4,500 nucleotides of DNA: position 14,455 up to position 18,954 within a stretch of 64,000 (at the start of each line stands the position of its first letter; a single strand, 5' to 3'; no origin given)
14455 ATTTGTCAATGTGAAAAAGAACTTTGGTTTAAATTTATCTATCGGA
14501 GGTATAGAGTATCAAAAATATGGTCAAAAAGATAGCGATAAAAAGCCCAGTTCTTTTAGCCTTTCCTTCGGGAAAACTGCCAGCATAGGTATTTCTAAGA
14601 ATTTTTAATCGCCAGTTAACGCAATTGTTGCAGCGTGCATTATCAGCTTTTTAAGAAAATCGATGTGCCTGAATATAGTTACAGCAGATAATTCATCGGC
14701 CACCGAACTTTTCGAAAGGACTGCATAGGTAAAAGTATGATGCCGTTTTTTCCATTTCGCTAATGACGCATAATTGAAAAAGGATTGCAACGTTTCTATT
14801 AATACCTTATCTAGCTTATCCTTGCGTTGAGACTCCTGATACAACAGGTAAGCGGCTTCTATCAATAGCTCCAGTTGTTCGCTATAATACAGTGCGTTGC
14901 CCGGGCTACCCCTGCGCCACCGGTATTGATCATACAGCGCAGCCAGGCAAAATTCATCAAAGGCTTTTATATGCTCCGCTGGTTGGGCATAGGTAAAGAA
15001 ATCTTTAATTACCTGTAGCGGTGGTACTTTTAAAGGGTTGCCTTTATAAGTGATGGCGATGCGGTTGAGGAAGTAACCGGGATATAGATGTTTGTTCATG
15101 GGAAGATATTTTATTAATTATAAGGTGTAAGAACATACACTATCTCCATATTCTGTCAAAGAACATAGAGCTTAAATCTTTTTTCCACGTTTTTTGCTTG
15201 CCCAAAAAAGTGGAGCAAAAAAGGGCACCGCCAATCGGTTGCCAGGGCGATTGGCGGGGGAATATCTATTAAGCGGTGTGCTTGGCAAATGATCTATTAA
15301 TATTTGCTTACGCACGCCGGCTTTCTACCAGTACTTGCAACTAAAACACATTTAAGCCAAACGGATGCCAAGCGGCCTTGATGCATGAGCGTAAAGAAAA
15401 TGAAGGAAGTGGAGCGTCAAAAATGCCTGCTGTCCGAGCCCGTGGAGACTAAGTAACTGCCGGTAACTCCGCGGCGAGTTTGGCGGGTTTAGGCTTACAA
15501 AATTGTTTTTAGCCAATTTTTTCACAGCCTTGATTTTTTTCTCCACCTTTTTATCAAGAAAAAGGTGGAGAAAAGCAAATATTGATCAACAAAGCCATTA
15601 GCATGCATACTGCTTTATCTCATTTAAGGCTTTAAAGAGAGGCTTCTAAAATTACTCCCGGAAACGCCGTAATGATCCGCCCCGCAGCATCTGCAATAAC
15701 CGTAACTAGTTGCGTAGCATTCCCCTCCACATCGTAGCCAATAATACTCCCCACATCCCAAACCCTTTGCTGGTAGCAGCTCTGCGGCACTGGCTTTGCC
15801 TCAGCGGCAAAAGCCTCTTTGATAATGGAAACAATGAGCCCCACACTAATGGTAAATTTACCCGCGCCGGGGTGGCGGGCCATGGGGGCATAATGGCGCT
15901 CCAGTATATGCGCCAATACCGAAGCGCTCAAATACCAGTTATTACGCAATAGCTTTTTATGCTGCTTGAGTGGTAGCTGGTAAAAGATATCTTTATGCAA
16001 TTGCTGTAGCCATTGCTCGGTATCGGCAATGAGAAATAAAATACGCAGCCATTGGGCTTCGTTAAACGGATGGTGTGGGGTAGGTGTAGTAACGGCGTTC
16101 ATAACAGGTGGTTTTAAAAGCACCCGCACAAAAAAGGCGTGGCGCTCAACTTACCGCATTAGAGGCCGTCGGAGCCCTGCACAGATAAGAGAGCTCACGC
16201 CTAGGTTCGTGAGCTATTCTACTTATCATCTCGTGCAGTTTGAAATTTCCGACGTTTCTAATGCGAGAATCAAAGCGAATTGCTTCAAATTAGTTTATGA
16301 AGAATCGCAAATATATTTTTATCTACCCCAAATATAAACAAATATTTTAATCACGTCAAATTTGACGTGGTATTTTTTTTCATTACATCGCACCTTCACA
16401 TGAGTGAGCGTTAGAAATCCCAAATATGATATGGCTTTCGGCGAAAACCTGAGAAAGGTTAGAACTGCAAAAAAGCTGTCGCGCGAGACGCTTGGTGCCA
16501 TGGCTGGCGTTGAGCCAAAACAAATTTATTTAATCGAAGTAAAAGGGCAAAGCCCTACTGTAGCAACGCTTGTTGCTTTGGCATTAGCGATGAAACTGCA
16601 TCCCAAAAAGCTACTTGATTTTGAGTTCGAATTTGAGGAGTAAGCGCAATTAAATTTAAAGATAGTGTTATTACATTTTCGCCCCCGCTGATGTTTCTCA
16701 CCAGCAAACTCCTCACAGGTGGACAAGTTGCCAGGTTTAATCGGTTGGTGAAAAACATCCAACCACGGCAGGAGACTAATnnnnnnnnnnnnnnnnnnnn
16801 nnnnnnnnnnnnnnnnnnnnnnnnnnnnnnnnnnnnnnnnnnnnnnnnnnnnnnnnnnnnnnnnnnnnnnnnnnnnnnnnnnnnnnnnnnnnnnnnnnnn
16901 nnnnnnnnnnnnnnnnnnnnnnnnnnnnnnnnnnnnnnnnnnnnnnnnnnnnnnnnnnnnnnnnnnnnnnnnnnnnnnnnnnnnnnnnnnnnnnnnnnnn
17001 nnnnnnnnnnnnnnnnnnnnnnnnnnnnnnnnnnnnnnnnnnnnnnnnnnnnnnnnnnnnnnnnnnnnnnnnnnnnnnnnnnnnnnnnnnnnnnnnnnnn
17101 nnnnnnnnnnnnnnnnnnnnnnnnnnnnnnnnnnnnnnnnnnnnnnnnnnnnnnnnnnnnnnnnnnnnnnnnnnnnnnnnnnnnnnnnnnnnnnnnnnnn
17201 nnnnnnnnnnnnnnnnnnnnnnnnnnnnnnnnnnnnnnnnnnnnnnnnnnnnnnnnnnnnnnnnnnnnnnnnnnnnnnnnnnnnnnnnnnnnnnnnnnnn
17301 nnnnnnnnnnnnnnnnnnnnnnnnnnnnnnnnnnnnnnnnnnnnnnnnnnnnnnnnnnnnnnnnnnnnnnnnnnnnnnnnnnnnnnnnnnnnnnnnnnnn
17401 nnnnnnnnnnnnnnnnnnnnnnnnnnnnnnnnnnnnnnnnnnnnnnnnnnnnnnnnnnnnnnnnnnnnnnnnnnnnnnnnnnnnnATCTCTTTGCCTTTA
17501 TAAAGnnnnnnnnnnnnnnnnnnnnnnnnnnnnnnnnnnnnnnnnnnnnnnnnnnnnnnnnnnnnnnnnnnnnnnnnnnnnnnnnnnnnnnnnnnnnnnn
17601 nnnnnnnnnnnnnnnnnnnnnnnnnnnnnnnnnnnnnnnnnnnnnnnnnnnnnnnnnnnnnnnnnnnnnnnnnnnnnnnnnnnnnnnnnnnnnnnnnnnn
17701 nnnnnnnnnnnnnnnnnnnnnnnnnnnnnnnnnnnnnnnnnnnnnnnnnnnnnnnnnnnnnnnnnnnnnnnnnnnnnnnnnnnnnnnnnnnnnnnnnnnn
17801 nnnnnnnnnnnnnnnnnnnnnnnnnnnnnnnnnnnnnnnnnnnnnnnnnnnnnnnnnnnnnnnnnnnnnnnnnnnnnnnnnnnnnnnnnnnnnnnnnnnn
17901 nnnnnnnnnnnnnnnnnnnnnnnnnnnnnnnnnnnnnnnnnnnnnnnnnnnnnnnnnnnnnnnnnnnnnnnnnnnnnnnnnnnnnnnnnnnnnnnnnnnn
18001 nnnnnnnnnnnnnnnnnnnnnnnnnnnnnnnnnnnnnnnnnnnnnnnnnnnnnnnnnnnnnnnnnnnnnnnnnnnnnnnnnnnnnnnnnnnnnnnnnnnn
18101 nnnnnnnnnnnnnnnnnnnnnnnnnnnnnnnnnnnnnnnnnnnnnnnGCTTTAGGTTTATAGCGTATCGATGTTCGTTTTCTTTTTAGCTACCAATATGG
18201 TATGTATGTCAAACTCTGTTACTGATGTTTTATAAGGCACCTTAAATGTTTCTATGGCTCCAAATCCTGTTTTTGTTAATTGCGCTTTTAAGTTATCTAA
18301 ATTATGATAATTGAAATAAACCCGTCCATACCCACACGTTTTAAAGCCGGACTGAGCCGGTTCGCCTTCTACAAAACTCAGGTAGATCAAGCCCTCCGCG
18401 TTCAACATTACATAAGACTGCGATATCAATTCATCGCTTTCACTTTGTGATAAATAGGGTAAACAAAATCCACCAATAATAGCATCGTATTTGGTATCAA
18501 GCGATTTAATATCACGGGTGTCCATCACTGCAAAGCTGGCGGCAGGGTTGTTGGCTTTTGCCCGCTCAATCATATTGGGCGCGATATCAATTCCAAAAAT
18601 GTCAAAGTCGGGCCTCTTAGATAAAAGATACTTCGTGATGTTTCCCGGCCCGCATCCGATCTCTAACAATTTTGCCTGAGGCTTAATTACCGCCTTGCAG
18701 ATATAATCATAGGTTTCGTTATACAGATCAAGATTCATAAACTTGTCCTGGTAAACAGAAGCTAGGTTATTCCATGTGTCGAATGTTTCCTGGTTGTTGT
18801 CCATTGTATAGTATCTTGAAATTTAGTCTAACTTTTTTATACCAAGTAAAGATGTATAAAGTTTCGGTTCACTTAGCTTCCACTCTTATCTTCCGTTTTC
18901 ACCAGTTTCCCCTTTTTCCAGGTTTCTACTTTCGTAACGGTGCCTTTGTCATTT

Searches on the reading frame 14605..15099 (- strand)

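Call 3: search_protein_families(library=pfam, proteins=[window:14605-15099:-], max_evalue=1)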
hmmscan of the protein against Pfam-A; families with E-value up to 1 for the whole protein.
window:14605-15099:- (164 aa): 2 families
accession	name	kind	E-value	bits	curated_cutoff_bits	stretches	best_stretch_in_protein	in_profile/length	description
PF24420.1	DUF7551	-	0.038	14.5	52.6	1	36-102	31-94/187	Domain of unknown function (DUF7551)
PF21153.3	NSUN5_N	-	0.062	14.4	27.8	1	69-104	10-45/88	NOL1/NOP2/Sun domain family member 5, N-terminal domain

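Call 4: search_protein_families(library=ncbifam, proteins=[window:14605-15099:-], max_evalue=1)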
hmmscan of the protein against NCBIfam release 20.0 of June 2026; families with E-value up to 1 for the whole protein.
window:14605-15099:- (164 aa): 0 families

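Call 54: search_protein_families(library=padloc, proteins=[window:14605-15099:-], max_evalue=0.1)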
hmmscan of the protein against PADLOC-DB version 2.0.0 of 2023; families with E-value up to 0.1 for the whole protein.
window:14605-15099:- (164 aa): 0 families

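Call 55: search_protein_families(library=phrogs, proteins=[window:14605-15099:-], max_evalue=0.1)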
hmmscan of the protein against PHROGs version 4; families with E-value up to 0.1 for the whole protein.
window:14605-15099:- (164 aa): 0 families

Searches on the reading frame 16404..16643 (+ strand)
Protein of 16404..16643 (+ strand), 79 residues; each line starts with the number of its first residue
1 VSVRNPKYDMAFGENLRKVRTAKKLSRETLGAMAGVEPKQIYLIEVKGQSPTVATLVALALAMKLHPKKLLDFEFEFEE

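Call 3: search_protein_families(library=pfam, proteins=[window:16404-16643:+], max_evalue=1)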
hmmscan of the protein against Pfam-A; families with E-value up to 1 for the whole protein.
window:16404-16643:+ (79 aa): 5 families
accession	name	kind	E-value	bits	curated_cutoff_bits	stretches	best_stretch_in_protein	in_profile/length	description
PF01381.28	HTH_3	-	3.4e-07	30.6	23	1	16-68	1-53/55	Helix-turn-helix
PF13560.12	HTH_31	-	0.00024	21.8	27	1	11-62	1-53/64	Helix-turn-helix domain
PF12844.13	HTH_19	-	0.00025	21.3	30.2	1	13-71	1-59/64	Helix-turn-helix domain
PF13443.12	HTH_26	-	0.038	14.7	22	1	15-75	1-62/63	Cro/C1-type HTH DNA-binding domain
PF13413.12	HTH_25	-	0.076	13.3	24.6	1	16-45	2-31/62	Helix-turn-helix domain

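Call 4: search_protein_families(library=ncbifam, proteins=[window:16404-16643:+], max_evalue=1)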
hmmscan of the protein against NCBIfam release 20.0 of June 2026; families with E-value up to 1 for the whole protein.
window:16404-16643:+ (79 aa): 8 families
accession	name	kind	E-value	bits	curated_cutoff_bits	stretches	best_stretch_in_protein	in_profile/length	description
NF041951.1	phage_RstR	subfamily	6.6e-05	23.1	80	1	10-65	1-56/108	RstR family transcriptional repressor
NF006015.0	PRK08154.1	subfamily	0.00025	20.3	204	1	7-72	26-91/314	anaerobic benzoate catabolism transcriptional regulator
NF007408.0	PRK09943.1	equivalog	0.0014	18.2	211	1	9-62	5-58/185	HTH-type transcriptional regulator PuuR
NF052239.1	antitox_spr1629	equivalog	0.0015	17.7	335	1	10-63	1-54/377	spr1629 family repressor/antitoxin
NF007257.0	PRK09706.1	subfamily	0.003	17.3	101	1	10-71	4-65/135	transcriptional repressor DicA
TIGR03070.1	couple_hipB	subfamily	0.0073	16.2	71.65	1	12-59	3-50/58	type II toxin-antitoxin system Y4mF family antitoxin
NF003162.0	PRK04140.1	equivalog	0.025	13.6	263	1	13-59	128-174/317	transcriptional regulator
TIGR03830.1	CxxCG_CxxCG_HTH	subfamily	0.038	13.8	61.8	1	10-70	64-123/127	type II TA system antitoxin MqsA family protein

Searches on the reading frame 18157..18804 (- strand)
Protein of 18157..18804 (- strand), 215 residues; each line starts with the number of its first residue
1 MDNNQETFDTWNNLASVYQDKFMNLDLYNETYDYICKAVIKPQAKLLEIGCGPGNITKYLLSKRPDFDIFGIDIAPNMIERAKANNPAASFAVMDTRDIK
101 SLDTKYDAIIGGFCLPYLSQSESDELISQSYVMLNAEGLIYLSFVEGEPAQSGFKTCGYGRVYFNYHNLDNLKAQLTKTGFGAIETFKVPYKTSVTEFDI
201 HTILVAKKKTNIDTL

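Call 3: search_protein_families(library=pfam, proteins=[window:18157-18804:-], max_evalue=1)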
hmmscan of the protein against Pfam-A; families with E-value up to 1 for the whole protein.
window:18157-18804:- (215 aa): 19 families
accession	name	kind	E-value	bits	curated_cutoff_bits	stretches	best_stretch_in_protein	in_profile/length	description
PF13649.12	Methyltransf_25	-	1.2e-15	58.4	27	1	47-138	2-97/97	Methyltransferase domain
PF13489.12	Methyltransf_23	-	1.7e-13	51.1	27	1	40-183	20-161/164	Methyltransferase domain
PF08242.18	Methyltransf_12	-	8.9e-13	49.2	30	1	47-139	1-97/98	Methyltransferase domain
PF08241.18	Methyltransf_11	-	1.8e-11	45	21.2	1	47-141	1-94/95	Methyltransferase domain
PF13847.12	Methyltransf_31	-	1.1e-09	38.6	27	1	41-111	2-80/145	Methyltransferase domain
PF01728.25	FtsJ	-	9.9e-06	26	24.1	1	39-105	18-81/181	FtsJ-like methyltransferase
PF05401.17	NodS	-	0.00013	22.3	24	1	43-122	44-123/201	Nodulation protein S (NodS)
PF02353.26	CMAS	-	0.0002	21.2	27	1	32-143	51-165/273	Mycolic acid cyclopropane synthetase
PF05175.20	MTS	-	0.0004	20.5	23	1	43-111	32-104/170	Methyltransferase small domain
PF02390.23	Methyltransf_4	-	0.00045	20.2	24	1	45-84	4-43/173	Putative methyltransferase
PF05219.18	DREV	-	0.0029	17.2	26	1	43-110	95-156/265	DREV methyltransferase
PF01209.24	Ubie_methyltran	-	0.0043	16.9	20.1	1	35-86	41-92/233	ubiE/COQ5 methyltransferase family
PF01739.24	CheR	-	0.0073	16.2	27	0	44-84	33-82/195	CheR methyltransferase, SAM binding domain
PF13679.12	Methyltransf_32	-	0.0093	16.4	27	1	40-99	23-87/143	Methyltransferase domain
PF01135.25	PCMT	-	0.022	15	20.3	1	33-85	67-117/210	Protein-L-isoaspartate(D-aspartate) O-methyltransferase (PCMT)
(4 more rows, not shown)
